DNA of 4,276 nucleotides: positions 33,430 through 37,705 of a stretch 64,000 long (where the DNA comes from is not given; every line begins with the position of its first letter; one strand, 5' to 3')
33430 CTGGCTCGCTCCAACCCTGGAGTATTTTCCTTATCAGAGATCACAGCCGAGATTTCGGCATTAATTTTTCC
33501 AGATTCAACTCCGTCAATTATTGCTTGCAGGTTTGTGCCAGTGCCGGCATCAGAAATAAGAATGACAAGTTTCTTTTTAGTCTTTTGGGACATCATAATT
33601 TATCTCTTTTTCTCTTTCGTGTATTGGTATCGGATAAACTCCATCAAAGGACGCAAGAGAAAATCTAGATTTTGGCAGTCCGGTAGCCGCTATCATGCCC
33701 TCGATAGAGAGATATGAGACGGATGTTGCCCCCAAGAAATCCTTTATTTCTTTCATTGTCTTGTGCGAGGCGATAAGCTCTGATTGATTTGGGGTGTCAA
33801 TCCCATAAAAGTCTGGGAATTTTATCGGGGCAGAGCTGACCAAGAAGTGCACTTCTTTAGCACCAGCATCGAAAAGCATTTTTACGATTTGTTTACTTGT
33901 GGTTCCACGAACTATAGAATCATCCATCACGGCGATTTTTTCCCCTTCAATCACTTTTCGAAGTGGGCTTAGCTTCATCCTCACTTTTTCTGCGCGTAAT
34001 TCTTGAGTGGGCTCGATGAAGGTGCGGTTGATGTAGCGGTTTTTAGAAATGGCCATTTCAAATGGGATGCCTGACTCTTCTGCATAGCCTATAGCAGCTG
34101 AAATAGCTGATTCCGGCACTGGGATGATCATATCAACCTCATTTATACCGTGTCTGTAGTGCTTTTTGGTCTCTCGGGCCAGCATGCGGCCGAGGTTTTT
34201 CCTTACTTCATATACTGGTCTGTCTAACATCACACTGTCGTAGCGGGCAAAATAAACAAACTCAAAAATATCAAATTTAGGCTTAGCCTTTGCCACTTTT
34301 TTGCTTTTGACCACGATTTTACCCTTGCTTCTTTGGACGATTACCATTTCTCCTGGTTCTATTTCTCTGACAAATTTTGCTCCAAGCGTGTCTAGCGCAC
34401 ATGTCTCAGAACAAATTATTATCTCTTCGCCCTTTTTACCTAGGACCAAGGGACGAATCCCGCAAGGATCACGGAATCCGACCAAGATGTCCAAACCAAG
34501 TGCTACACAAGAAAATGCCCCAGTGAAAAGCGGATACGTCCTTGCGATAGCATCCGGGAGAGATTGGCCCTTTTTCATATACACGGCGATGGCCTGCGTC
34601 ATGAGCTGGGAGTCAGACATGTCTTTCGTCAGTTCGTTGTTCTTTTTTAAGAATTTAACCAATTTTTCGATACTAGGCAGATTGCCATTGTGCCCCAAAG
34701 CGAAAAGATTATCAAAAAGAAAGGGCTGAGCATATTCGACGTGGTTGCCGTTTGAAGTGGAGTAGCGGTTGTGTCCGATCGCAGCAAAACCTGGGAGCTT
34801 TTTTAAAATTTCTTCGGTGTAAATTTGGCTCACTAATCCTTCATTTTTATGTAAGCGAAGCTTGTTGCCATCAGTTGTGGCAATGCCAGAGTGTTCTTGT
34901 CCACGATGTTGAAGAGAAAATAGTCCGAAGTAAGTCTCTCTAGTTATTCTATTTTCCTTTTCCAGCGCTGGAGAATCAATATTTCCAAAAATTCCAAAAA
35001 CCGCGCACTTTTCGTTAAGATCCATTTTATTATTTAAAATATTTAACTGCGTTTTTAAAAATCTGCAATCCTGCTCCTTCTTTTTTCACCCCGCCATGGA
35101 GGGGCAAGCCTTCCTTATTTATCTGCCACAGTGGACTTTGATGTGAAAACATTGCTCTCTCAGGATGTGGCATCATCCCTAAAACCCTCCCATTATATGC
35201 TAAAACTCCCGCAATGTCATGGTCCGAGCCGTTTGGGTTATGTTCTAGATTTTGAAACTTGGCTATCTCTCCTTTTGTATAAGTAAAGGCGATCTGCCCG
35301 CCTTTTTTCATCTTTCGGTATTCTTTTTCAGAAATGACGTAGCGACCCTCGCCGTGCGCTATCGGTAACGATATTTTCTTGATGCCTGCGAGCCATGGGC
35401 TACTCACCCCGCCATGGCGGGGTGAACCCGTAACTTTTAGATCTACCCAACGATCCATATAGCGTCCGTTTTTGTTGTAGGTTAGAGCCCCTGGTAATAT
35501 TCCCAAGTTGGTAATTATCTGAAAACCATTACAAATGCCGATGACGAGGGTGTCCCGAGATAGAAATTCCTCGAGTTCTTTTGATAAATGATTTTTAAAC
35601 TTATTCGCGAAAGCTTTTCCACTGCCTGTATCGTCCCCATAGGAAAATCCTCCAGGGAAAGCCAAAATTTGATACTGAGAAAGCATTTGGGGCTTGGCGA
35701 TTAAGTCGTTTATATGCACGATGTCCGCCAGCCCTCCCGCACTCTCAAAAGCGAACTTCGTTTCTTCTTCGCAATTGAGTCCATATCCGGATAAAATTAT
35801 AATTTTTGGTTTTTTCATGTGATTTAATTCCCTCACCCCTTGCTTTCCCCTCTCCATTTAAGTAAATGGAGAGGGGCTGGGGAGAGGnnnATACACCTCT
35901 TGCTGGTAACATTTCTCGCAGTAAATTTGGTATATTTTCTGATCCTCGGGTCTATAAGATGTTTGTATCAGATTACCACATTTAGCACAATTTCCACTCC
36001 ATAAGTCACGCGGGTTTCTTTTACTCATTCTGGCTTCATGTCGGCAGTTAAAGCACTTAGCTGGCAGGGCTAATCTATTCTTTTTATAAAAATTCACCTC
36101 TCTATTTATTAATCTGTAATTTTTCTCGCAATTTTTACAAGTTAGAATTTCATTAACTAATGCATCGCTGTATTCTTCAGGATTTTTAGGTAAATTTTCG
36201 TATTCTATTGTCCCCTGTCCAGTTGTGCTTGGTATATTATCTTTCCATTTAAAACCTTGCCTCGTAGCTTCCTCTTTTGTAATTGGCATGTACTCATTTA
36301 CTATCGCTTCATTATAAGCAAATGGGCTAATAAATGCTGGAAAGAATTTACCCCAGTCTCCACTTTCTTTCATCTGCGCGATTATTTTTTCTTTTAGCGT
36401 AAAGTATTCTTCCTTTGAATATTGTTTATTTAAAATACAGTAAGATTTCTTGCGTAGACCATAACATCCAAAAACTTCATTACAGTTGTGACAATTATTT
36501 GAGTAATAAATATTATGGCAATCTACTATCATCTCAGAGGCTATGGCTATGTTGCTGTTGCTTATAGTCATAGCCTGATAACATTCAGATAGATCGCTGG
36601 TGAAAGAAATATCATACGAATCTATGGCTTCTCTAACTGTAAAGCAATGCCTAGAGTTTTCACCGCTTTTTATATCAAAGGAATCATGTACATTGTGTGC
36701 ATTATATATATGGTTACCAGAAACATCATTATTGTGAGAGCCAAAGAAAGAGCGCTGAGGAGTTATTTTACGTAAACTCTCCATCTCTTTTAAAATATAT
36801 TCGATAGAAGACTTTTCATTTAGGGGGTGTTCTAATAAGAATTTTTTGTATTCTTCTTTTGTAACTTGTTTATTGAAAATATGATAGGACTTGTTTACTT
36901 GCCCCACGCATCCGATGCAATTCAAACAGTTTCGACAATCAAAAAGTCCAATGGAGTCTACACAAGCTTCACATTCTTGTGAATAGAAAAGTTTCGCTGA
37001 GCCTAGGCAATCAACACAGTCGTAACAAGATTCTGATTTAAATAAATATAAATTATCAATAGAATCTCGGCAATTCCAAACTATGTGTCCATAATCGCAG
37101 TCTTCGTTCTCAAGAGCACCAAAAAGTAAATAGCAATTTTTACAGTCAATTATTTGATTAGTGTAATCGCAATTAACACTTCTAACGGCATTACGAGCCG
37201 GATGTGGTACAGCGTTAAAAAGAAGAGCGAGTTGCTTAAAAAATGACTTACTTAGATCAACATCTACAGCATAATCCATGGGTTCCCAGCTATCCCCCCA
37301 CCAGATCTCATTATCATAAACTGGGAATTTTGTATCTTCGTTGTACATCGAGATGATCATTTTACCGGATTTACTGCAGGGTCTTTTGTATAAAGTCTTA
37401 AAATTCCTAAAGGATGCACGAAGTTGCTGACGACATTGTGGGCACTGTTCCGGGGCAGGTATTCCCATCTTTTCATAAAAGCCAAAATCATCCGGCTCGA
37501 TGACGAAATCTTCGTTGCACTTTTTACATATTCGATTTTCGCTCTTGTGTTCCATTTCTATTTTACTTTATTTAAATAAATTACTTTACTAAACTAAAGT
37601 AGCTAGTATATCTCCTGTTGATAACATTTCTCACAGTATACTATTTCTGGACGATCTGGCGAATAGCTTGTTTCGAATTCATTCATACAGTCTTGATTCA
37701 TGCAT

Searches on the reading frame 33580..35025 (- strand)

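Call 11: search_protein_families(library=pfam, proteins=[window:33580-35025:-], max_evalue=0.001)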
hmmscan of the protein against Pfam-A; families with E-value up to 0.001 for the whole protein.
window:33580-35025:- (482 aa): 3 families
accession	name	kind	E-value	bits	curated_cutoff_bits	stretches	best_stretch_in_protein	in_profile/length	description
PF13522.11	GATase_6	-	8.2e-09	36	27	1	81-206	12-129/130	Glutamine amidotransferase domain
PF13537.11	GATase_7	-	5.2e-07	30.1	25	1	96-211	10-121/123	Glutamine amidotransferase domain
PF00156.33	Pribosyltran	-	6.4e-05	22.7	26.3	1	282-397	15-123/158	Phosphoribosyl transferase domain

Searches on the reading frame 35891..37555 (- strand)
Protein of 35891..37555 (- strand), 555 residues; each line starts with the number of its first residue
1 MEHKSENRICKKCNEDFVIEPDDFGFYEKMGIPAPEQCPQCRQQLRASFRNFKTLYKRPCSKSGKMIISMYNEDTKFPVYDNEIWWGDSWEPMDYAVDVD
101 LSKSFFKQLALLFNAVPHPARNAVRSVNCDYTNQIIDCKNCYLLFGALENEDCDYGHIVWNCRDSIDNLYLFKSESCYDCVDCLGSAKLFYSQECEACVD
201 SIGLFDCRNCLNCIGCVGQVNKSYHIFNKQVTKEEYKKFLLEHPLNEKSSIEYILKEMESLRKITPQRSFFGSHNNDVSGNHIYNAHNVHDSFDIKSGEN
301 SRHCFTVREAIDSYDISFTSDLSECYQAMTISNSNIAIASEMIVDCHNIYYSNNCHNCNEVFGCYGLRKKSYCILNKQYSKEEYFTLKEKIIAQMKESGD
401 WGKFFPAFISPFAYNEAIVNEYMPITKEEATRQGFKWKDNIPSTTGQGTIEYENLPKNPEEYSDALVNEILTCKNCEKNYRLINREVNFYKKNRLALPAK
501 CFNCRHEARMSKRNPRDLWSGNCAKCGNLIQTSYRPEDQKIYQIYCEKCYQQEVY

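Call 4: search_protein_families(library=pfam, proteins=[window:35891-37555:-], max_evalue=0.1)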
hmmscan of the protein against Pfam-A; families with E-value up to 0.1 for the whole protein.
window:35891-37555:- (555 aa): 2 families
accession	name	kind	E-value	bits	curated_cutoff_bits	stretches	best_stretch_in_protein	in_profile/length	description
PF23477.1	zf_Tbcl_2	-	0.00017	21.6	27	1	520-553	5-36/37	Probable treble clef zinc finger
PF13451.12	zf_Tbcl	-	0.00019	21.8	24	2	8-47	5-45/48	Probable treble clef domain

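Call 5: search_protein_families(library=ncbifam, proteins=[window:35891-37555:-], max_evalue=0.1)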
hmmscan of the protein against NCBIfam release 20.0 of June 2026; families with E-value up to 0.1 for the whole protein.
window:35891-37555:- (555 aa): 1 family
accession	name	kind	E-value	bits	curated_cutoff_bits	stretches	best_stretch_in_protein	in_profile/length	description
TIGR04272.1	cxxc_cxxc_Mbark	domain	0.0021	17.7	36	1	520-552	5-35/37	CxxC-x17-CxxC domain-containing protein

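Call 33: search_protein_families(library=padloc, proteins=[window:35891-37555:-], max_evalue=1)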
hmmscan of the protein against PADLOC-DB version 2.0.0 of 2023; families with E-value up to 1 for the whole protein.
window:35891-37555:- (555 aa): 0 families

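Call 34: search_protein_families(library=phrogs, proteins=[window:35891-37555:-], max_evalue=1)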
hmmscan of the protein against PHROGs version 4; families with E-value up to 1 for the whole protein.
window:35891-37555:- (555 aa): 2 families
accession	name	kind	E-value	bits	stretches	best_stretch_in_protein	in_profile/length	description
phrog_15341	-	unknown function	2.5e-06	28.1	2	161-217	35-85/276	-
phrog_29332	-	unknown function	0.25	11.3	1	471-507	410-444/460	-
